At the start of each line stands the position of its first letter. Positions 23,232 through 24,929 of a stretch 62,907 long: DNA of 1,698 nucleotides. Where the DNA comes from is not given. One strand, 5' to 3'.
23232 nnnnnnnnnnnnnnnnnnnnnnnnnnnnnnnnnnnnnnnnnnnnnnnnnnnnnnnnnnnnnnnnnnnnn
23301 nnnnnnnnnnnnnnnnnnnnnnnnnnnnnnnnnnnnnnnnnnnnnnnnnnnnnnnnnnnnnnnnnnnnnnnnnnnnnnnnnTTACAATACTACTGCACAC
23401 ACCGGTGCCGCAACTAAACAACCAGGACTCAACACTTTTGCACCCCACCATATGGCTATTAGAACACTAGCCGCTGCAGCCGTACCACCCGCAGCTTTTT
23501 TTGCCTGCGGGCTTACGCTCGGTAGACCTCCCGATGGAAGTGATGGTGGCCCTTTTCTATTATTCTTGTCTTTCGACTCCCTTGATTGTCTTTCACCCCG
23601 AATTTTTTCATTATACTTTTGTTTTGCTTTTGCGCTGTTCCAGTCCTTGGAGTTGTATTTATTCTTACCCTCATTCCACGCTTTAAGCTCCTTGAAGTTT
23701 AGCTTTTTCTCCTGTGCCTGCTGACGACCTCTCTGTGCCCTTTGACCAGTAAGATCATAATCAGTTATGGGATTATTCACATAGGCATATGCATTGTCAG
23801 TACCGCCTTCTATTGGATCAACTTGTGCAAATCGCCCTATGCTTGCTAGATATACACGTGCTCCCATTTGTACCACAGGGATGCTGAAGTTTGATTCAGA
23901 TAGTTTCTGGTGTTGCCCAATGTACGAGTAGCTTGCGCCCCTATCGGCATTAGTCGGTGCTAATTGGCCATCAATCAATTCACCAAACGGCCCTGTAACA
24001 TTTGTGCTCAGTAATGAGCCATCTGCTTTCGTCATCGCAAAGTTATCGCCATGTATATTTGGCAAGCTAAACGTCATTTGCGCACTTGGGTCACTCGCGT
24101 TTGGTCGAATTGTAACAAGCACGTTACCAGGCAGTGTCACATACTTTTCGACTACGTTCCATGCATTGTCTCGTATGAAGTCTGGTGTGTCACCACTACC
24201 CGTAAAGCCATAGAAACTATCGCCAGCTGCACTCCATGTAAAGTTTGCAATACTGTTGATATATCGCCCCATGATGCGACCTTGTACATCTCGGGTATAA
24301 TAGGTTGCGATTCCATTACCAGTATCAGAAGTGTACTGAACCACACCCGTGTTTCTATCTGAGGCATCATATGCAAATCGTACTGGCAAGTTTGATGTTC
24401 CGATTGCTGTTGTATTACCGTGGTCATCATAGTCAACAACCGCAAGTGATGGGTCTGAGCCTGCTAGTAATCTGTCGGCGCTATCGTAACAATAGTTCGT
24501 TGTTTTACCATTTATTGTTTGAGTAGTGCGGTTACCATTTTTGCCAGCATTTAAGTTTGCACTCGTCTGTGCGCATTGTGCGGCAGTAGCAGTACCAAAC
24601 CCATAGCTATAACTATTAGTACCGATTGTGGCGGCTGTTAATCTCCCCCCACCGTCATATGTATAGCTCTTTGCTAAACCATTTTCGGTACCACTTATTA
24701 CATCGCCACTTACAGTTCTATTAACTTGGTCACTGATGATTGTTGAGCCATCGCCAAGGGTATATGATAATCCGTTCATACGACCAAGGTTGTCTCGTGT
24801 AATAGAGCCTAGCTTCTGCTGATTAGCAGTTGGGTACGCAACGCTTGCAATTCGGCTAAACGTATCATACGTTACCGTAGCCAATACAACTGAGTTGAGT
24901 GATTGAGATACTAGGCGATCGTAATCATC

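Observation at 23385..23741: Unrecognisable 119-aa C-terminal tip after the RHS core: Lys/Arg-rich then strongly hydrophobic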

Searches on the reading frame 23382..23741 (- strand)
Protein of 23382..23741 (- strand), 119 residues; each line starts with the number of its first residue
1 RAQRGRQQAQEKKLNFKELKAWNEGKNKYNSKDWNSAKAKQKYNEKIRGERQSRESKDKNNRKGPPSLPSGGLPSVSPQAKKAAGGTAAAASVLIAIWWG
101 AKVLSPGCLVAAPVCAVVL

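Call 5: search_protein_families(library=pfam, proteins=[window:23382-23741:-], max_evalue=0.1)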
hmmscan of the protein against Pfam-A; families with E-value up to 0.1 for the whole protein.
window:23382-23741:- (119 aa): 0 families

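Call 7: find_homologous_proteins(query=window:23385-23741:-, max_evalue=0.01)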
Query seq(119 aa): 16 candidates shared short words with the query, none scored E <= 0.01.

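Call 8: search_protein_families(library=ncbifam, proteins=[window:23382-23741:-], max_evalue=0.1)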
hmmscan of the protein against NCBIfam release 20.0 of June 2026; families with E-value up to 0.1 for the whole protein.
window:23382-23741:- (119 aa): 0 families

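Call 21: search_protein_representatives(protein=window:23382-23741:-)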
Query: 119 residues. Proteins with E-value up to 0.001 (for the whole library): 22; up to 1e-10: 6; up to 1e-30: 1. The best 22 are listed.
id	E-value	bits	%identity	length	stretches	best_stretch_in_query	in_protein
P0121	1.2e-68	245.0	100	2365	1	1-119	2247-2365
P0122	2.0e-25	105.7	58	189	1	1-119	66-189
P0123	2.9e-25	105.1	58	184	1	1-119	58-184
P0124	3.0e-23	98.7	55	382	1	1-118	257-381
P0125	1.1e-15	74.2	55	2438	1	24-119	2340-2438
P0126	7.5e-11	58.7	47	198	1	9-119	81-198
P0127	1.1e-09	54.9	39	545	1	23-119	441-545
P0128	1.2e-09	54.8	40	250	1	24-118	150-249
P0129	2.8e-07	47.1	45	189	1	23-119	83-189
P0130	9.1e-07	45.5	41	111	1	24-118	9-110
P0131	1.2e-06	45.1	39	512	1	9-119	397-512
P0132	1.3e-06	45.0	54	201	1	1-59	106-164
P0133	3.5e-06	43.6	37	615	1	3-117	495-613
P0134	5.7e-06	42.9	48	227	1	26-119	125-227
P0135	6.2e-06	42.8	55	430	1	2-119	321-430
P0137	8.5e-05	39.1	53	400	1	61-119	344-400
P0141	9.0e-04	35.8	37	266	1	39-119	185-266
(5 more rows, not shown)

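Call 23: search_protein_families(library=pfam, proteins=[P0137, P0141, P0125, P0131, P0127, P0122, P0129, P0128], max_evalue=0.01)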
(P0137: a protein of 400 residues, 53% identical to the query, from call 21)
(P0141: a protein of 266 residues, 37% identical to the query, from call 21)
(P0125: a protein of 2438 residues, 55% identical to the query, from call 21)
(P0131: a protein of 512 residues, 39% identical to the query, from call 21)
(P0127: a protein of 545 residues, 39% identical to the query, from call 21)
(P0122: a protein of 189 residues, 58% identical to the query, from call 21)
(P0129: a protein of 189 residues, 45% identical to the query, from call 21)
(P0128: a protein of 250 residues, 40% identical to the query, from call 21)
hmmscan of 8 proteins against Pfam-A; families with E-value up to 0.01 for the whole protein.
P0137 (400 aa): 1 family
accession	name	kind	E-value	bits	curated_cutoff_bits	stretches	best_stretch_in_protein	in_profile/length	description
PF15535.12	Ntox37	-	6.8e-07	30.2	27.8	1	268-325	12-78/78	Bacterial toxin 37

P0141 (266 aa): 0 families

P0125 (2438 aa): 4 families
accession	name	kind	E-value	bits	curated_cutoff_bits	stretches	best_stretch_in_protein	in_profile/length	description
PF07691.17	PA14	-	5.6e-35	120.8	24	3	589-698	13-132/147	PA14 domain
PF05593.20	RHS_repeat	-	3.6e-15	56.3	22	1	1729-1758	1-31/38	RHS Repeat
PF10528.15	GLEYA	-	9.7e-06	26.3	26.2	1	624-690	2-80/91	GLEYA domain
PF25778.1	DUF7948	-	1.3e-05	25.8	27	1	133-195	103-166/214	Domain of unknown function (DUF7948)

P0131 (512 aa): 0 families

P0127 (545 aa): 1 family
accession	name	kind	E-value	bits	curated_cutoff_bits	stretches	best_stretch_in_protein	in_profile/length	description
PF05593.20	RHS_repeat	-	2e-09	38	22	0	138-176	1-38/38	RHS Repeat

P0122 (189 aa): 0 families

P0129 (189 aa): 0 families

P0128 (250 aa): 0 families

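Call 39: find_related_loci(query=A2, collection=metagenome_contigs, flank=4000)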
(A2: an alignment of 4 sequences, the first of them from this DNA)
Query A2 (119 aa) in metagenome_contigs; peptide patterns used: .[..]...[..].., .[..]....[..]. (x = any residue, [..] = any of these).
473 stretches matched a pattern, but none encodes a relative of the query by tblastn (E <= 1e-3).

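Call 47: search_solved_structures(query=A1, max_evalue=1)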
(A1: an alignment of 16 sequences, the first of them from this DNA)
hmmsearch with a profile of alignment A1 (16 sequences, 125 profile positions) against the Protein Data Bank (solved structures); distinct sequences matched with E-value up to 1: 2.
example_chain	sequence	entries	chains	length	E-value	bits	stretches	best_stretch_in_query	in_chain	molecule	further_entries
5msj_A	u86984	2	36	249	0.39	14.4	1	38-75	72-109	Proteasome activator complex subunit 1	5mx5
6x89_P2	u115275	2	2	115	0.72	13.6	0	31-108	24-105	Protein At2g27730, mitochondrial | NDUP2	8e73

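Call 53: predict_structure(alignment_id=A1)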
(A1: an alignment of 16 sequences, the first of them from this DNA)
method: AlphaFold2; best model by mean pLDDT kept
length: 119 residues; sequences in the alignment: 16
mean_pLDDT: 66.6   pTM: 0.39
mean pLDDT of the five models: 66.6, 65.5, 64.1, 63.7, 60.0
residues with pLDDT >= 90: 32; 70-90: 13; 50-70: 45; < 50: 29
segments of 3 or more residues with pLDDT < 50: 61-87
pLDDT, mean of each block of 10 residues (from residue 1): 66 92 92 95 88 63 45 42 47 62 53 53
secondary structure, 60 per line:
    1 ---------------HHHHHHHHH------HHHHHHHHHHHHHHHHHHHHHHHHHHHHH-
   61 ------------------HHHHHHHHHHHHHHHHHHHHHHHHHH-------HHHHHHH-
elements in order: H16-24 H31-59 H79-104 H112-118

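Call 59: fold_search(model_id=the predicted structure, library=pdb)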
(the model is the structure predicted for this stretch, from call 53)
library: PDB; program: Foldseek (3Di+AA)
matches with E <= 10: 1; with E <= 0.001: 0
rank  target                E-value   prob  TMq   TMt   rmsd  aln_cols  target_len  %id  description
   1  2dq3_A                8.9e+00  0.10  0.28  0.09   3.9        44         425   20  Crystal structure of aq_298 (released 2007-06-05)

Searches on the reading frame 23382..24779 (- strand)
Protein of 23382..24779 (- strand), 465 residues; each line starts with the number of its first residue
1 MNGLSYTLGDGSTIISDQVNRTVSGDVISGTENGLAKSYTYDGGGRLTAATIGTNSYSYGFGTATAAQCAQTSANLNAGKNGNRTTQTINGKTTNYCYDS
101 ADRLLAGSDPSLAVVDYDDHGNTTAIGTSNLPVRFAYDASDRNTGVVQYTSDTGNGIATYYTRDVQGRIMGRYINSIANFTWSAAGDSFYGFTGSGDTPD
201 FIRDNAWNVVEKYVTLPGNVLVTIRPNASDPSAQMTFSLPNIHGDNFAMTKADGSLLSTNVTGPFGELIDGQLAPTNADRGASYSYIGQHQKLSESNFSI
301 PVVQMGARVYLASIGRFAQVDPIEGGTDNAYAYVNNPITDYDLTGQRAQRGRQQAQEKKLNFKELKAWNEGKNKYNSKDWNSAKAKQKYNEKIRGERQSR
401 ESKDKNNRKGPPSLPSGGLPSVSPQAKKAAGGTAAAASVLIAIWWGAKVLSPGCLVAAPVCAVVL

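Call 12: find_homologous_proteins(query=window:23382-24779:-, max_evalue=0.00001)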
Query window:23382-24779:- (465 aa): 217 proteins with E <= 0.00001 among 8000 candidates; the best 120 are listed.
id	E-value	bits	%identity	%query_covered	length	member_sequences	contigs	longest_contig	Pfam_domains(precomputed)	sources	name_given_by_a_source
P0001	1.9e-113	398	55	74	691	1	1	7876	PF05593.20,PF25023.2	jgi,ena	-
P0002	7.5e-108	380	52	77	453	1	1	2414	-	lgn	-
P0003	3.0e-107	378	52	74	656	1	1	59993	PF01844.30,PF25023.2,PF14279.13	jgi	jgi:RHS repeat-associated protein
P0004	1.8e-105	372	54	74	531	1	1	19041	-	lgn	-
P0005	1.8e-105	372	55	71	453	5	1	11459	PF05593.20,PF25023.2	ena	-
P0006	3.4e-105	371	53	71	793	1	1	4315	PF05593.20,PF25023.2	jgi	jgi:RHS repeat-associated protein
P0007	3.9e-104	367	53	74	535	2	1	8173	PF05593.20,PF25023.2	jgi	jgi:RHS repeat-associated protein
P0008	5.1e-102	360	50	75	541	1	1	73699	PF05593.20,PF25023.2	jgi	jgi:RHS repeat-associated protein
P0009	4.0e-101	357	52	74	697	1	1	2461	PF05593.20,PF25023.2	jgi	jgi:RHS repeat-associated protein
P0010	1.6e-100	355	51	74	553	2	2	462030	-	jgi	-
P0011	2.8e-100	355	50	77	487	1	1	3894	PF05593.20,PF25023.2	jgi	-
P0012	2.9e-100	355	52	73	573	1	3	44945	PF15526.12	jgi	jgi:RHS repeat-associated protein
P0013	7.1e-98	347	50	74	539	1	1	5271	PF05593.20,PF01844.30,PF25023.2,PF14279.13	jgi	jgi:RHS repeat-associated protein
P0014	8.6e-98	346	45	83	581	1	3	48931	PF05593.20,PF15526.12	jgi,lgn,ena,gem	-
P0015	1.3e-97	346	51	71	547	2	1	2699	-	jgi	jgi:RHS repeat-associated protein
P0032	4.1e-92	328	48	74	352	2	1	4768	-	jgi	-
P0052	1.1e-80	290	45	46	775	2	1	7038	PF07081.19,PF05593.20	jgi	-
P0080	1.2e-56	211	44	55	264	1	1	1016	-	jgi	jgi:RHS repeat-associated protein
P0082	1.3e-52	197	48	47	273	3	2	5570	-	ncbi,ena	-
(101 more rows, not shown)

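Call 16: find_encoding_contigs(protein=P0032, flank=5000)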
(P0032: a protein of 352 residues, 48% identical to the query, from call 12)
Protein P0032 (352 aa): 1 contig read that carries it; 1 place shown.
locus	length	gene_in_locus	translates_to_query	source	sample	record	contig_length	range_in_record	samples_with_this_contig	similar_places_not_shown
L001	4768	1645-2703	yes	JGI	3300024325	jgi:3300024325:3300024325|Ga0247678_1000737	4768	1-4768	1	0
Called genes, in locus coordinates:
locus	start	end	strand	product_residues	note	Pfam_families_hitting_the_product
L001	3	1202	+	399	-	?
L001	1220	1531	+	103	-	PF10077:DUF2314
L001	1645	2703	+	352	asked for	-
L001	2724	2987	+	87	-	-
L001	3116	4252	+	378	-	-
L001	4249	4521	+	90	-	-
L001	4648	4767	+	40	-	?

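Call 17: find_encoding_contigs(protein=P0080, flank=5000)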
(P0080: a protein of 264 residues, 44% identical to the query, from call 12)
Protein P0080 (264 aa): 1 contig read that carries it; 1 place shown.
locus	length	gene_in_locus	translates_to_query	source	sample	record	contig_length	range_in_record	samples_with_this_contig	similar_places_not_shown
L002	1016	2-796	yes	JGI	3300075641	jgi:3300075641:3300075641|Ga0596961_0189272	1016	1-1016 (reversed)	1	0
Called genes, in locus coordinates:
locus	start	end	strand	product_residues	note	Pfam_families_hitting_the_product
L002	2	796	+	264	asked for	?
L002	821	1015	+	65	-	?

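Call 81: find_encoding_contigs(protein=P0052, flank=3000, max_places=3)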
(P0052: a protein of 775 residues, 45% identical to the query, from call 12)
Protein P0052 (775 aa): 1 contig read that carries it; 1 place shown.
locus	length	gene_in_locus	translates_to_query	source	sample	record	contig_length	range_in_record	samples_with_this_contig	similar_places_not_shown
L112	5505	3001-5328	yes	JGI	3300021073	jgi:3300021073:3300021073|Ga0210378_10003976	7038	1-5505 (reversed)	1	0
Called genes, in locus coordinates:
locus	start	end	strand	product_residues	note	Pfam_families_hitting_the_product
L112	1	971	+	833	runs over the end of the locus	?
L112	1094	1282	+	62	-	-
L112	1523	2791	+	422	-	PF13701:DDE_Tnp_1_4, PF01609:DDE_Tnp_1 (weak)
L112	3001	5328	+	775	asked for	PF05593:RHS_repeat (faint), PF07081:DUF1349 (weak)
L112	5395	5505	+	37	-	?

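Call 82: find_encoding_contigs(protein=P0082, flank=3000, max_places=3)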
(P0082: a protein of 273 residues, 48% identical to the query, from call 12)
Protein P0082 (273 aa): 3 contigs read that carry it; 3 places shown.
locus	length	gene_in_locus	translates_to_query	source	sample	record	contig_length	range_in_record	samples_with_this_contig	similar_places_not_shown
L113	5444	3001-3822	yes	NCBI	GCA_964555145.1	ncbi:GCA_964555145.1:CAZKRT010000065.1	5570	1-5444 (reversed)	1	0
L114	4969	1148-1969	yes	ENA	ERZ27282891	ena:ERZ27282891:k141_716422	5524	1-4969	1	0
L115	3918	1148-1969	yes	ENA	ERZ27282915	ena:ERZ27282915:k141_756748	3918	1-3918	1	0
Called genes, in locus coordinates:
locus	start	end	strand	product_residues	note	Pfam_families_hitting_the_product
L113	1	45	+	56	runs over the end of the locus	?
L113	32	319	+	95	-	-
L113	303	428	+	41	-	-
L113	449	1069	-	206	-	PF01797:Y1_Tnp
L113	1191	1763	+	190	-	-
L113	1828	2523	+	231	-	-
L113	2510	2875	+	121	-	-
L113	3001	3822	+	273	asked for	-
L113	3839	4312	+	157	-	-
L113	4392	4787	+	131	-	-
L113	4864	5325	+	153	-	PF18228:CdiI_N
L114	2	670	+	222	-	?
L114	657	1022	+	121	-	-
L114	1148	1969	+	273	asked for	-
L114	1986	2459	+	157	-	-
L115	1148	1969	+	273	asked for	-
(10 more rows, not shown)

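Call 83: find_encoding_contigs(protein=P0002, flank=3000, max_places=3)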
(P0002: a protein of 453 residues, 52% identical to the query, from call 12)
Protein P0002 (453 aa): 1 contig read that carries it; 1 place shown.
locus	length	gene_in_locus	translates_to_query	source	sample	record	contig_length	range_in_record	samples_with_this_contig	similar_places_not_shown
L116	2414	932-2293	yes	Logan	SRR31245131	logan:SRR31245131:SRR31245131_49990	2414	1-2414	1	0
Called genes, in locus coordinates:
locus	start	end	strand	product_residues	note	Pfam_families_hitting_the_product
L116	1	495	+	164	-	?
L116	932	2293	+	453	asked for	-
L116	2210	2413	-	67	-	?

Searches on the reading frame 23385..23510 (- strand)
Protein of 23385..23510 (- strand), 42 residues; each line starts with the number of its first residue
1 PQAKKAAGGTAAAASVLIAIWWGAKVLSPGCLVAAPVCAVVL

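Call 31: search_protein_families(library=ncbifam, proteins=[window:23385-23510:-], max_evalue=10)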
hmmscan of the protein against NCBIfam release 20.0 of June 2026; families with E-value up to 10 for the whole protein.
seq(42 aa): 0 families

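Call 32: search_protein_families(library=pfam, proteins=[window:23385-23510:-], max_evalue=10)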
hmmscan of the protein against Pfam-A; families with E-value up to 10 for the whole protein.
seq(42 aa): 0 families
